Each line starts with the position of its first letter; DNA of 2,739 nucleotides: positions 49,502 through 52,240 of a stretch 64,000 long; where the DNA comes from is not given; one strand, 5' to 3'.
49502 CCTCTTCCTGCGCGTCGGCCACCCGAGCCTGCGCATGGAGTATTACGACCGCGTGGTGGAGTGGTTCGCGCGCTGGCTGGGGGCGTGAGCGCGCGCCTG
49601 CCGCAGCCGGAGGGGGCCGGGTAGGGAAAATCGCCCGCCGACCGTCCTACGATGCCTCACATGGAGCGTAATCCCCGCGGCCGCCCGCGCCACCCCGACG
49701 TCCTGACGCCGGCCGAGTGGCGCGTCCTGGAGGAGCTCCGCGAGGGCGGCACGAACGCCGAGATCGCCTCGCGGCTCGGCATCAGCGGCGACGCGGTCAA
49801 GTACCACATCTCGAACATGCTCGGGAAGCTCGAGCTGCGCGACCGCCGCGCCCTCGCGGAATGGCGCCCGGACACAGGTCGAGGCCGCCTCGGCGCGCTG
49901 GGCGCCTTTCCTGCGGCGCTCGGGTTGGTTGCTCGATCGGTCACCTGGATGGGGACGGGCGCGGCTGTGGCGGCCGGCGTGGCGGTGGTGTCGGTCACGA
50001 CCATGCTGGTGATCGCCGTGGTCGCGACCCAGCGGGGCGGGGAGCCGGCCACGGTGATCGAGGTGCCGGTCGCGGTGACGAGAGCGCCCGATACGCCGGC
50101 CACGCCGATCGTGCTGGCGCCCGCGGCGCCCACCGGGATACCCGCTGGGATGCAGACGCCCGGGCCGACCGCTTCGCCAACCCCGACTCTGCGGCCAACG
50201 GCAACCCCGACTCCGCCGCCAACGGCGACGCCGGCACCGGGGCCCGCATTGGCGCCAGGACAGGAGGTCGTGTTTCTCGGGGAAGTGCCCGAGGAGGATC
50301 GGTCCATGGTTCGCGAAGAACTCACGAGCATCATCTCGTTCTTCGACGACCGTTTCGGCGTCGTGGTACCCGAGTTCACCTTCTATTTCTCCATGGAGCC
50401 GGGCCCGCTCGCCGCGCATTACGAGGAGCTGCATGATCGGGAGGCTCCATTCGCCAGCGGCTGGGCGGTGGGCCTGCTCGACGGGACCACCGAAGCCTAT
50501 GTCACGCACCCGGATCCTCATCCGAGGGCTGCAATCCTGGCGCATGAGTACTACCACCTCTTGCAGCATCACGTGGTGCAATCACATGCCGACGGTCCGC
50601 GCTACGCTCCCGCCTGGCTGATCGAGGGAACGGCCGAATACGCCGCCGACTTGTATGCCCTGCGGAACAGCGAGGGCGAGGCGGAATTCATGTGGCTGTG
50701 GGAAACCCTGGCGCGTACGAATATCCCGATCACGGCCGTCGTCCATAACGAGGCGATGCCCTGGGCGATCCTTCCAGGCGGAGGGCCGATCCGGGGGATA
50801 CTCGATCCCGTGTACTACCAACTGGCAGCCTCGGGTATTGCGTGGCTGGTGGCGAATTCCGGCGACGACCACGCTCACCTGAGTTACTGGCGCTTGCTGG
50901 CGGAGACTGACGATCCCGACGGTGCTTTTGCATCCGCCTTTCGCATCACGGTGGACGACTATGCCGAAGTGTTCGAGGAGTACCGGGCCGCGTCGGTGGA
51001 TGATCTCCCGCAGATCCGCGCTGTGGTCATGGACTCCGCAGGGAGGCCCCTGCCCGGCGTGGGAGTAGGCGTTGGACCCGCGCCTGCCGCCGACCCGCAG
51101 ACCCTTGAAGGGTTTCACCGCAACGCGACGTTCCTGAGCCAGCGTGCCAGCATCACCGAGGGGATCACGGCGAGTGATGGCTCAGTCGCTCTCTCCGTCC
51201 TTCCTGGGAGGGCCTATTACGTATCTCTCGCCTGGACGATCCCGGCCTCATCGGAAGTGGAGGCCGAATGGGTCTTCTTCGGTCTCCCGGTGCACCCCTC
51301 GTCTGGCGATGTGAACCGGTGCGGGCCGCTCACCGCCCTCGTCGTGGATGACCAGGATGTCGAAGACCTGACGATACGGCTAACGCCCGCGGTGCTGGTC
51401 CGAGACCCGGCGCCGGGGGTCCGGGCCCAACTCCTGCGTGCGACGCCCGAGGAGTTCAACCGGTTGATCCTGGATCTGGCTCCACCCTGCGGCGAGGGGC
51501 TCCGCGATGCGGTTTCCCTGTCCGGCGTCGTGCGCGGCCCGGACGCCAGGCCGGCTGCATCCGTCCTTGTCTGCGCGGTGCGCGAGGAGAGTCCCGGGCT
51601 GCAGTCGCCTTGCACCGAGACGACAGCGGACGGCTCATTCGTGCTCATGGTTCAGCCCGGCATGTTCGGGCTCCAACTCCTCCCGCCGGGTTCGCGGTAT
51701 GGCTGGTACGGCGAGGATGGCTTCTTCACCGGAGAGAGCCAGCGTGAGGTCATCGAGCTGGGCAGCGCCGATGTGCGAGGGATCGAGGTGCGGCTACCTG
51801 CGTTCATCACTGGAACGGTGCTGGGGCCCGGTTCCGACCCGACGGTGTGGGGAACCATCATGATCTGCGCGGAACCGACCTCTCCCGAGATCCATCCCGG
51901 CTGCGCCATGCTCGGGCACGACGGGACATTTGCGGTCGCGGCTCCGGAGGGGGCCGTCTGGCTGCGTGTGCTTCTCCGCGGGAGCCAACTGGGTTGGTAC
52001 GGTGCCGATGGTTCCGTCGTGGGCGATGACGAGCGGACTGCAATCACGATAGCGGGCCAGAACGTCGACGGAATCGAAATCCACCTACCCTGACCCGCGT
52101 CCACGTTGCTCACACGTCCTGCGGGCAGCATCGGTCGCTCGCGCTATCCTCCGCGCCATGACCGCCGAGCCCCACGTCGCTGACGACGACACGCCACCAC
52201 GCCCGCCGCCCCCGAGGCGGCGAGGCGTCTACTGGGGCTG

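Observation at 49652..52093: Candidate novel one-component membrane regulator: cytoplasmic LuxR-HTH, one TM helix, extracytoplasmic HExxH gluzincin-like domain plus three beta-sandwich repeats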

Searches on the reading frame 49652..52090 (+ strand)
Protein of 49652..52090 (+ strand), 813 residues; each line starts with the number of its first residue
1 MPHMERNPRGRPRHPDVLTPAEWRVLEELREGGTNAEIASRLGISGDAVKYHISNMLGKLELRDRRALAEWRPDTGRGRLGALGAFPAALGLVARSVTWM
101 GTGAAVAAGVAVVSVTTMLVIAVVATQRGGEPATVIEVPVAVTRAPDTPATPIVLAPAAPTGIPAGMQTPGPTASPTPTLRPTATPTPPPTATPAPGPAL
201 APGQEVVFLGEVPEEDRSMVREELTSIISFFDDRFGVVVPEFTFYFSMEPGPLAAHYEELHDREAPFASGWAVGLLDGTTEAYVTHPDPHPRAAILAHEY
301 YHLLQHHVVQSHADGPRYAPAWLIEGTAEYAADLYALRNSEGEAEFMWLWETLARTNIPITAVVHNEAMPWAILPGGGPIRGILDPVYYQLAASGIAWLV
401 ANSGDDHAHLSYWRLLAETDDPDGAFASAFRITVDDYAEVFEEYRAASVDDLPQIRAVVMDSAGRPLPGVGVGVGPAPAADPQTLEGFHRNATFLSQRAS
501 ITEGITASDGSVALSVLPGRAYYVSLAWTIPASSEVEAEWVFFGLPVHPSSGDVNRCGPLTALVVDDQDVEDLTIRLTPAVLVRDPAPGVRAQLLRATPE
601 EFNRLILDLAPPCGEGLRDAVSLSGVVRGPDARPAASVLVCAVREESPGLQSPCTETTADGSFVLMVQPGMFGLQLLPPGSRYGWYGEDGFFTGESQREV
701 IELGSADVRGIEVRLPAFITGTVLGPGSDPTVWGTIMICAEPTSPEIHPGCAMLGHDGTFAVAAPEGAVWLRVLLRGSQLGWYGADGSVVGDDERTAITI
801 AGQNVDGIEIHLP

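Call 3: search_protein_families(library=pfam, proteins=[window:49652-52090:+], max_evalue=1)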
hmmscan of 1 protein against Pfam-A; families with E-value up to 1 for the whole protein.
window:49652-52090:+ (813 aa): 9 families
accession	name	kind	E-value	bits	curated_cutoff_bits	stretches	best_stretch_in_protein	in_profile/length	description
PF00196.25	GerE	-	1.1e-13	51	23.5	1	16-69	1-54/57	Bacterial regulatory proteins, luxR family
PF13620.12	CarboxypepD_reg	-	0.00089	20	32.3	1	622-673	1-51/82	Carboxypeptidase regulatory-like domain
PF04545.22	Sigma70_r4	-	0.0023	17.8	24.1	1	16-60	3-48/50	Sigma-70, region 4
PF13412.12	HTH_24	-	0.0056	16.7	21.9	1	24-56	7-41/48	Winged helix-turn-helix DNA-binding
PF12840.13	HTH_20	-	0.0063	16.9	27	1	24-56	8-42/51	Helix-turn-helix domain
PF08281.18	Sigma70_r4_2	-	0.016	15.3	25.7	1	31-55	25-49/54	Sigma-70, region 4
PF12802.13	MarR_2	-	0.037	14.6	27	1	18-56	3-44/61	MarR family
PF01752.23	Peptidase_M9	-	0.11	12.2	26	1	295-335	161-203/289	Collagenase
PF04967.18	HTH_10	-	0.27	11.5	23.1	1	36-60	27-51/53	HTH DNA binding domain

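Call 4: search_protein_families(library=ncbifam, proteins=[window:49652-52090:+], max_evalue=1)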
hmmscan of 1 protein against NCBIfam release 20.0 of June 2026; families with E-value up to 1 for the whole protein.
window:49652-52090:+ (813 aa): 19 families
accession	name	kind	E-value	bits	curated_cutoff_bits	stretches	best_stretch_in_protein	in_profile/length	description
NF007708.0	PRK10403.1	equivalog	4.4e-08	32.8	343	1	16-67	152-203/215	nitrate/nitrite response regulator protein NarP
NF052366.1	photon_PedR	equivalog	6.6e-08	32.6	120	1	20-76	5-61/74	photosynthetic electron transport-dependent transcriptional regulator PedR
NF007935.0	PRK10651.1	equivalog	3.3e-07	29.7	250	1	12-71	150-209/216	two-component system response regulator NarL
NF007505.1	PRK10100.1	equivalog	3.4e-07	30.2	250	1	17-72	144-199/204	biofilm master transcriptional regulator CsgD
TIGR03020.2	EpsA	equivalog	3.4e-07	30.1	170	1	14-66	187-239/247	XrtB/PEP-CTERM-associated transcriptional regulator EpsA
NF047785.1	respo_reg_MadR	equivalog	5.2e-07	29.2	300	1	12-65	143-196/209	MadR family response regulator transcription factor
NF011896.0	PRK15369.1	equivalog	2.4e-05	24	242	1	13-71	145-203/211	two component system response regulator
NF003420.0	PRK04841.1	equivalog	5e-05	21.5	537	1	18-67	839-888/903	HTH-type transcriptional regulator MalT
NF041830.1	RR_TF_ErdR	exception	0.00036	20.3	390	1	18-66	151-199/213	response regulator transcription factor ErdR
NF007685.0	PRK10360.1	equivalog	0.0024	17.7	258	1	16-69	136-189/196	response regulator transcription factor UhpA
TIGR02985.1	Sig70_bacteroi1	subfamily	0.011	16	126.4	1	30-60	128-158/162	RNA polymerase sigma-70 factor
NF052445.1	RespRegMctR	equivalog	0.017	14.6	300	1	16-64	143-191/205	two-component system response regulator MctR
NF047945.1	FimSynRegFimY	equivalog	0.028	14.2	300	1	14-68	171-225/238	fimbria biosynthesis regulator FimY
NF007403.0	PRK09935.1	equivalog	0.048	13.3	271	1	16-64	148-196/210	fimbria biosynthesis transcriptional regulator FimZ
NF007561.1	PRK10188.1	equivalog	0.053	12.9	350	1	23-67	185-229/240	quorum-sensing transcriptional regulator SdiA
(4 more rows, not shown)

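Call 5: search_solved_structures(query=window:49652-52090:+, max_evalue=1, show_alignments=2)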
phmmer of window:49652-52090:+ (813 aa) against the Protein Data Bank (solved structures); distinct sequences matched with E-value up to 1: 31.
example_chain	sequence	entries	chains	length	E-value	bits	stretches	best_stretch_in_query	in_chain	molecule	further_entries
2krf_A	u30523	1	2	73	1.9e-05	26.5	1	13-66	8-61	Transcriptional regulatory protein comA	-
3ulq_B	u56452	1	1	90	2.5e-05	26.1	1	12-66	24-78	Transcriptional regulatory protein ComA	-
1je8_A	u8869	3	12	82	6.1e-05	24.8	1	12-71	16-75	Nitrate/Nitrite Response Regulator Protein NARL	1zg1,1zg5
7ve4_A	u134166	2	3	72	8.1e-05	24.4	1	15-66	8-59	DNA-binding response regulator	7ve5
5hev_A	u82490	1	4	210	8.8e-05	24.2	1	9-69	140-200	Response regulator protein VraR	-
2rnj_A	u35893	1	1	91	9.7e-05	24.1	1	11-66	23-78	Response regulator protein vraR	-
8u3b_G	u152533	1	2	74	0.00012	23.7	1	16-71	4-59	Nitrate/nitrite response regulator protein NarL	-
4wsz_A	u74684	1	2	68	0.00016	23.4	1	15-69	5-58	Response regulator receiver domain protein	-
4gvp_A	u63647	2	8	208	0.00041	22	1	9-66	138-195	Response regulator protein vraR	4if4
7ve6_A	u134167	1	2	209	0.00041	22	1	9-66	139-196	Response regulator protein VraR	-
1a04_A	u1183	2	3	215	0.00044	21.9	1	11-71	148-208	NITRATE/NITRITE RESPONSE REGULATOR PROTEIN NARL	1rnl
4wt0_B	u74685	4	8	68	0.00066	21.3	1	15-69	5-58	Response regulator receiver domain protein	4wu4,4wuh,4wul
7x1k_A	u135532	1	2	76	0.0017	20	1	15-66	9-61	Chemotaxis protein CheY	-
1fse_A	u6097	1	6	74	0.0074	17.9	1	16-66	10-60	GERE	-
1zlk_A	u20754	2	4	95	0.012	17.2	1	16-79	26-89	Dormancy Survival Regulator | TWO COMPONENT TRANSCRIPTIONAL REGULATORY PROTEIN DEVR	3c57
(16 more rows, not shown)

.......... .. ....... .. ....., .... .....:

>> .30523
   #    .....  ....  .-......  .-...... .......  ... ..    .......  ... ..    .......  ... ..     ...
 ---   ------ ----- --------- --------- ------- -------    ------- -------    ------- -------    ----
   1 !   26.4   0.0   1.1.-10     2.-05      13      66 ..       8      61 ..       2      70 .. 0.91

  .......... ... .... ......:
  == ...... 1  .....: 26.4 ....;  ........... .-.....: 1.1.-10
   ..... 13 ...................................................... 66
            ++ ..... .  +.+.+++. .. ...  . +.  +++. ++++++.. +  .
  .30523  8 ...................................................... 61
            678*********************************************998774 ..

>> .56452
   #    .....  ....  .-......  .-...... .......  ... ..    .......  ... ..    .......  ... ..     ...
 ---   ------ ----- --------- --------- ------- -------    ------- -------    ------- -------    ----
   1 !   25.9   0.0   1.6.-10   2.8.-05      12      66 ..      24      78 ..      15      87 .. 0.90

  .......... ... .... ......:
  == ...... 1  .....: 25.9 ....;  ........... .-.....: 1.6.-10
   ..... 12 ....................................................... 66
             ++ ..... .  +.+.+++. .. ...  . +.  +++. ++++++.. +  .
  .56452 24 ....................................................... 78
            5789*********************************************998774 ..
